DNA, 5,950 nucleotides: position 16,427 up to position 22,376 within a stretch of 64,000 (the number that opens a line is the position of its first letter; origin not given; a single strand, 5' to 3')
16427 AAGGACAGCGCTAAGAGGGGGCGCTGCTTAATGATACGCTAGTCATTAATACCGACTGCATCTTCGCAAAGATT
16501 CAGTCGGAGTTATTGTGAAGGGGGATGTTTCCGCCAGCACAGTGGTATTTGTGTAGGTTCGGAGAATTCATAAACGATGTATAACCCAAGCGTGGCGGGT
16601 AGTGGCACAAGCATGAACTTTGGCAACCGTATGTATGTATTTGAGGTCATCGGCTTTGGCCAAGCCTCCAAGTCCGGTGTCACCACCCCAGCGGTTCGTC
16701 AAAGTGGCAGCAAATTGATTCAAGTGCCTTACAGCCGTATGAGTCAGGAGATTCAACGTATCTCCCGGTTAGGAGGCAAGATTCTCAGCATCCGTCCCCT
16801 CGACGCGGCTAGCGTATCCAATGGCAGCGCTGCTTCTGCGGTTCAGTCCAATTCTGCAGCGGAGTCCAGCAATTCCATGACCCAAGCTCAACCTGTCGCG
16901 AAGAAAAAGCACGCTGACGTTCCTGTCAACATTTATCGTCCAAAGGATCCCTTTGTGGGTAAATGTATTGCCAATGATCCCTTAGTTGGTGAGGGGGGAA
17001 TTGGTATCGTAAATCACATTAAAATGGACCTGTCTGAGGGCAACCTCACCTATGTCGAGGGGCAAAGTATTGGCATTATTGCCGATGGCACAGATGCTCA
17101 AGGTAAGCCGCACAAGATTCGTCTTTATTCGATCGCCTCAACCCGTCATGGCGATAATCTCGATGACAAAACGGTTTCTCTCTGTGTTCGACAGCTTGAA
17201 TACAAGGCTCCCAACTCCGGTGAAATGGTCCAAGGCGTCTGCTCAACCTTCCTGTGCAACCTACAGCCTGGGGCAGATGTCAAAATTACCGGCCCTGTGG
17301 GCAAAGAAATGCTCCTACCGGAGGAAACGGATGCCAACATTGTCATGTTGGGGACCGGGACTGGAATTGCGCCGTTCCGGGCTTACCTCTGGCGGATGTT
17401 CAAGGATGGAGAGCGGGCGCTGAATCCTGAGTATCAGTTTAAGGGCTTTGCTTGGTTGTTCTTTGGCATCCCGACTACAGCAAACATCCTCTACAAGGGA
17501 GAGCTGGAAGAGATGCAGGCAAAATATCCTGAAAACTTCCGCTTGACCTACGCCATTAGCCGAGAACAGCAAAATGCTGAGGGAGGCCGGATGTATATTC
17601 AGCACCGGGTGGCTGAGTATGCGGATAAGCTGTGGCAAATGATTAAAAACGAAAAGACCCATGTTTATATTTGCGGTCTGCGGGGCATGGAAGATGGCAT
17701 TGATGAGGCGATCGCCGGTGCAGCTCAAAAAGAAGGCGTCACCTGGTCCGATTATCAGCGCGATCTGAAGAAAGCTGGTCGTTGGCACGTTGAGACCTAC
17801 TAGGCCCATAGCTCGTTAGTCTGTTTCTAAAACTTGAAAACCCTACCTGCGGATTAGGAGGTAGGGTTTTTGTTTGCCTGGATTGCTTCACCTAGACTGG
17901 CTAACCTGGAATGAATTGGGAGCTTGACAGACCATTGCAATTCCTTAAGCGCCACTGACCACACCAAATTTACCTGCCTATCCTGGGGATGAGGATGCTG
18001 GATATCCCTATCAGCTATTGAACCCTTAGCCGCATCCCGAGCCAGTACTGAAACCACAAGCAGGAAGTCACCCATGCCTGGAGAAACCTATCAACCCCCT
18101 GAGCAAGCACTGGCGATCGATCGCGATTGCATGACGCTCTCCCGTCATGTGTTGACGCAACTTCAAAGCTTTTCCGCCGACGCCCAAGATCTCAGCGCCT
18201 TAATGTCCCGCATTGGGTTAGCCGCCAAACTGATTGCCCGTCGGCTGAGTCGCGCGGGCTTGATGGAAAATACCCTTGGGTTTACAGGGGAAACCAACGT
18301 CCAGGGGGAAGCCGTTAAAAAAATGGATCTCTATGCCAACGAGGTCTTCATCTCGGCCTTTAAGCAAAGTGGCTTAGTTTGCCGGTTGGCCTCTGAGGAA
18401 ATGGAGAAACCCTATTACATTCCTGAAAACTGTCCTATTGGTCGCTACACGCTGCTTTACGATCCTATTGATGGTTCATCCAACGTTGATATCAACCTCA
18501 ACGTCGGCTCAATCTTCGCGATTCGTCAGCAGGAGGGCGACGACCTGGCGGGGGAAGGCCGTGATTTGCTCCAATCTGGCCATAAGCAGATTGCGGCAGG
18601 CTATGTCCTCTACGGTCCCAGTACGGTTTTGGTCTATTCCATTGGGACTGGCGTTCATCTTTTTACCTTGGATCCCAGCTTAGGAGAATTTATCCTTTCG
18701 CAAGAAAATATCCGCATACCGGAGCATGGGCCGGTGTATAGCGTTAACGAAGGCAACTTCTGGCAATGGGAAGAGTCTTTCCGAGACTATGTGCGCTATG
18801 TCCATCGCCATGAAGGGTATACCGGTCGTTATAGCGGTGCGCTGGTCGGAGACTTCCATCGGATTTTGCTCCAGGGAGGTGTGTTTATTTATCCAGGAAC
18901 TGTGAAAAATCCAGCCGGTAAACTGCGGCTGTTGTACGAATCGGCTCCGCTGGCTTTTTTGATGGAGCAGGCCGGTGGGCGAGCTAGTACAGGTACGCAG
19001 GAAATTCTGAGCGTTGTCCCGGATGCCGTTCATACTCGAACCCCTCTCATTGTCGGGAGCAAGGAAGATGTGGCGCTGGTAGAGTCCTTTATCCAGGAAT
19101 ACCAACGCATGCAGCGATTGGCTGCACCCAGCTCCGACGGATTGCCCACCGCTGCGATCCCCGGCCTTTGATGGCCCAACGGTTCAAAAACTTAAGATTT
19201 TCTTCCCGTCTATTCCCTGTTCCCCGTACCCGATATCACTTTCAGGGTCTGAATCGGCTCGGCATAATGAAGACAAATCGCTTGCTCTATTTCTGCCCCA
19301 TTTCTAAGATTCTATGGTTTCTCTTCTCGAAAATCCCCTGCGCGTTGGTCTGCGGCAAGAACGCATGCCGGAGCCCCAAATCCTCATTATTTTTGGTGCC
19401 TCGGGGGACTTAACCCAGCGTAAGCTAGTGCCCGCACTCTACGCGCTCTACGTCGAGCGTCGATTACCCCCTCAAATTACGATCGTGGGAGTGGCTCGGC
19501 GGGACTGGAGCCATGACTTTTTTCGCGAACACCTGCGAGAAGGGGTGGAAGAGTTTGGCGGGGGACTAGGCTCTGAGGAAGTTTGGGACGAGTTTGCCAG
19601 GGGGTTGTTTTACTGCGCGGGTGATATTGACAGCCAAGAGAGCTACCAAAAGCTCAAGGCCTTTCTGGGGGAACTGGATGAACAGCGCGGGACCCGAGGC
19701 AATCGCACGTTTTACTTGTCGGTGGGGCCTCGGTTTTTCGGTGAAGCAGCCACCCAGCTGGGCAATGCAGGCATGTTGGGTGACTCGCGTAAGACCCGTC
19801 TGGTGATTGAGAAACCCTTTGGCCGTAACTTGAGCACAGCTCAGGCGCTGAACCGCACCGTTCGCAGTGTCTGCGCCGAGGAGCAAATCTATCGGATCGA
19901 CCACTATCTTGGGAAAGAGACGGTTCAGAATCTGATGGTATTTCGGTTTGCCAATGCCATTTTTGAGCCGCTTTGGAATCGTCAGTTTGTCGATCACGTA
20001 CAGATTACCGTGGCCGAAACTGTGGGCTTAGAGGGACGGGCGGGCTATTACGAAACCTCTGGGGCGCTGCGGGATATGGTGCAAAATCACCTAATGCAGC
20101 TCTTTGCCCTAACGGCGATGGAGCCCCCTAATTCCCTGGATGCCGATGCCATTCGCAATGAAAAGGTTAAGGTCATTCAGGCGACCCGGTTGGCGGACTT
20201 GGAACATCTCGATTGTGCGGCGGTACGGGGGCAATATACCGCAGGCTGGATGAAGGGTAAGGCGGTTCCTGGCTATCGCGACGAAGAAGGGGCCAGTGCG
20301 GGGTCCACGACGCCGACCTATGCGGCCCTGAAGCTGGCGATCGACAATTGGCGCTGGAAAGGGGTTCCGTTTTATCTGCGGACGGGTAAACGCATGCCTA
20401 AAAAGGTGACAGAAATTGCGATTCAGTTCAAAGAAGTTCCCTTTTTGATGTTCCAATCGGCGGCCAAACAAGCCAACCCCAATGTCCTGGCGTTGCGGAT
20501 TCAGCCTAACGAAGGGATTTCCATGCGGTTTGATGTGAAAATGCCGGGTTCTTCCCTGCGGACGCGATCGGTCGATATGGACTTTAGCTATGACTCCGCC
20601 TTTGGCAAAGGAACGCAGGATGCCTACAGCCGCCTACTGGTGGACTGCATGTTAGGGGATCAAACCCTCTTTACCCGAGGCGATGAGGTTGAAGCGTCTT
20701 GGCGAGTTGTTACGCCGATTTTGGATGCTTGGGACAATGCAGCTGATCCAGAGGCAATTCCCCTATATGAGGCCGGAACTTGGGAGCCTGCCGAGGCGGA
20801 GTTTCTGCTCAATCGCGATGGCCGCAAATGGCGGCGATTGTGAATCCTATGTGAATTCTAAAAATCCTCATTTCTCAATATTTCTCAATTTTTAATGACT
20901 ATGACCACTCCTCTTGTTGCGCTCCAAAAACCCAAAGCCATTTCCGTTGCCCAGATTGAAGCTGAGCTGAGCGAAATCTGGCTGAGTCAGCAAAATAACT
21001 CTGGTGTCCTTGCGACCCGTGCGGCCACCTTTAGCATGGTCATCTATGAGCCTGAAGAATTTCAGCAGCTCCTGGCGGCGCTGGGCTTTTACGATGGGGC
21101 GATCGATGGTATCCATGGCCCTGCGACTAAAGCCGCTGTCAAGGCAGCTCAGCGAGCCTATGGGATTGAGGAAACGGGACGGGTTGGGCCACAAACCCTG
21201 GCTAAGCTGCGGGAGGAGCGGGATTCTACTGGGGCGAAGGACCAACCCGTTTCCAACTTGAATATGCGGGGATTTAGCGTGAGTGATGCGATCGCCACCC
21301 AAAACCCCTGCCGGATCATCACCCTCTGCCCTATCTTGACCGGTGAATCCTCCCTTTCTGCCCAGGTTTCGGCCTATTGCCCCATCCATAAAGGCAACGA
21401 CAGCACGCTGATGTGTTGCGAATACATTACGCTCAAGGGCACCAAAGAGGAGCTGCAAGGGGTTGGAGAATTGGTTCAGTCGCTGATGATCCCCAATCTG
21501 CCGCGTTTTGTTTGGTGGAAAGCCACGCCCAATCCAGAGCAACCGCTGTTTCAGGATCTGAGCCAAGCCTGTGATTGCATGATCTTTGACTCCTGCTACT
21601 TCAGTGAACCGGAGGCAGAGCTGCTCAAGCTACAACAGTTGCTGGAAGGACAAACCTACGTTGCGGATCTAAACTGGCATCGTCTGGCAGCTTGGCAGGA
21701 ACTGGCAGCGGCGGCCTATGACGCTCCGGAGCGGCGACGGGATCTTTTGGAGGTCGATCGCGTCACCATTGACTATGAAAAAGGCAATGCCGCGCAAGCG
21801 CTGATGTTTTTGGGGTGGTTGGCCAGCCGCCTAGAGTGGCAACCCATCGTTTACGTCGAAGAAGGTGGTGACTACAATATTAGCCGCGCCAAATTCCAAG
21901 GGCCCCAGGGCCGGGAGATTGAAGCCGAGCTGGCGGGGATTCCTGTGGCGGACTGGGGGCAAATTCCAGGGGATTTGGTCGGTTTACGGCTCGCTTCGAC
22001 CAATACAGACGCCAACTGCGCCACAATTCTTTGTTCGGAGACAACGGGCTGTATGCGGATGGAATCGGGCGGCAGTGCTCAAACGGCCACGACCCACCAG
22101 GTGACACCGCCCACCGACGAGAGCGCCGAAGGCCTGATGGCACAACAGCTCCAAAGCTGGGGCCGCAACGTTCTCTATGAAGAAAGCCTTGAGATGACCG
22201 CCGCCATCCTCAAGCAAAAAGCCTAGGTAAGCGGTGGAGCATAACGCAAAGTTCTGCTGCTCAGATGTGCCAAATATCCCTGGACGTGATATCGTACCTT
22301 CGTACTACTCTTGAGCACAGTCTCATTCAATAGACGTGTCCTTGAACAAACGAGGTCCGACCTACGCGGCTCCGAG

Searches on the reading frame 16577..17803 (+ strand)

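Call 27: search_protein_families(library=pfam, proteins=[window:16577-17803:+], max_evalue=0.001)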
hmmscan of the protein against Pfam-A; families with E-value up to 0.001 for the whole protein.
window:16577-17803:+ (408 aa): 4 families
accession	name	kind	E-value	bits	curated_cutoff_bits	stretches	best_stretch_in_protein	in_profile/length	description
PF00175.26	NAD_binding_1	-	1.2e-27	97.2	22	1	257-375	1-107/109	Oxidoreductase NAD-binding domain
PF01383.26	CpcD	-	1.3e-19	70.7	27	1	17-74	1-55/55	CpcD/allophycocyanin linker domain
PF00667.26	FAD_binding_1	-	3.3e-05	24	32.3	0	181-225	181-222/222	FAD binding domain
PF00970.30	FAD_binding_6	-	0.00026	21.7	21.1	1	148-243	19-96/99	Oxidoreductase FAD-binding domain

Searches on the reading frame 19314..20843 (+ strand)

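Call 27: search_protein_families(library=pfam, proteins=[window:19314-20843:+], max_evalue=0.001)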
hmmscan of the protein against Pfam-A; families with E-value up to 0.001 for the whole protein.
window:19314-20843:+ (509 aa): 2 families
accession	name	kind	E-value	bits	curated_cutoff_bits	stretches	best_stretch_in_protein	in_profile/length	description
PF02781.21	G6PD_C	-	7.9e-130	432.6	27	1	208-507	1-296/296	Glucose-6-phosphate dehydrogenase, C-terminal domain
PF00479.28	G6PD_N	-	5.3e-64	216.7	22.1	1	25-206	1-183/183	Glucose-6-phosphate dehydrogenase, NAD binding domain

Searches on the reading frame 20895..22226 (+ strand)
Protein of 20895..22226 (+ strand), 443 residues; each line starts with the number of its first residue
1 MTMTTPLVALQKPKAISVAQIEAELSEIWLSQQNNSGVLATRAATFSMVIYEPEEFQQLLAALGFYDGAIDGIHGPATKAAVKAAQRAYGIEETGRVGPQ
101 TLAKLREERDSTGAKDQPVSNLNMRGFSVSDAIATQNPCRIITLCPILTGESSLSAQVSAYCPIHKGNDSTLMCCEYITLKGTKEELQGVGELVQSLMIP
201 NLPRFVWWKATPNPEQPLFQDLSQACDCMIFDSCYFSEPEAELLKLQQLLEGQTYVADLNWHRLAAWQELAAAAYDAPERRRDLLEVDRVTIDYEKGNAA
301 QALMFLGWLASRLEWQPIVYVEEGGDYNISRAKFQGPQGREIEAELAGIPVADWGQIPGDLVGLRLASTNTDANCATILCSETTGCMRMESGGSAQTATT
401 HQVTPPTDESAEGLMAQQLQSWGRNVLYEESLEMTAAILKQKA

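Call 27: search_protein_families(library=pfam, proteins=[window:20895-22226:+], max_evalue=0.001)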
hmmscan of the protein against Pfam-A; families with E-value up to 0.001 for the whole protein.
window:20895-22226:+ (443 aa): 3 families
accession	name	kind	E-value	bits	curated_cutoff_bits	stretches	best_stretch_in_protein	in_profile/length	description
PF10128.15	OpcA_G6PD_assem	-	1.5e-34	119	27.9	1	131-248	2-118/118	Glucose-6-phosphate dehydrogenase subunit N-terminal domain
PF20171.3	OpcA_G6PD_C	-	4.5e-34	118.2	27.7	1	255-432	2-135/135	Glucose-6-phosphate dehydrogenase subunit C-terminal domain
PF01471.23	PG_binding_1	-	6.8e-18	65.1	23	1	54-105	6-57/57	Putative peptidoglycan binding domain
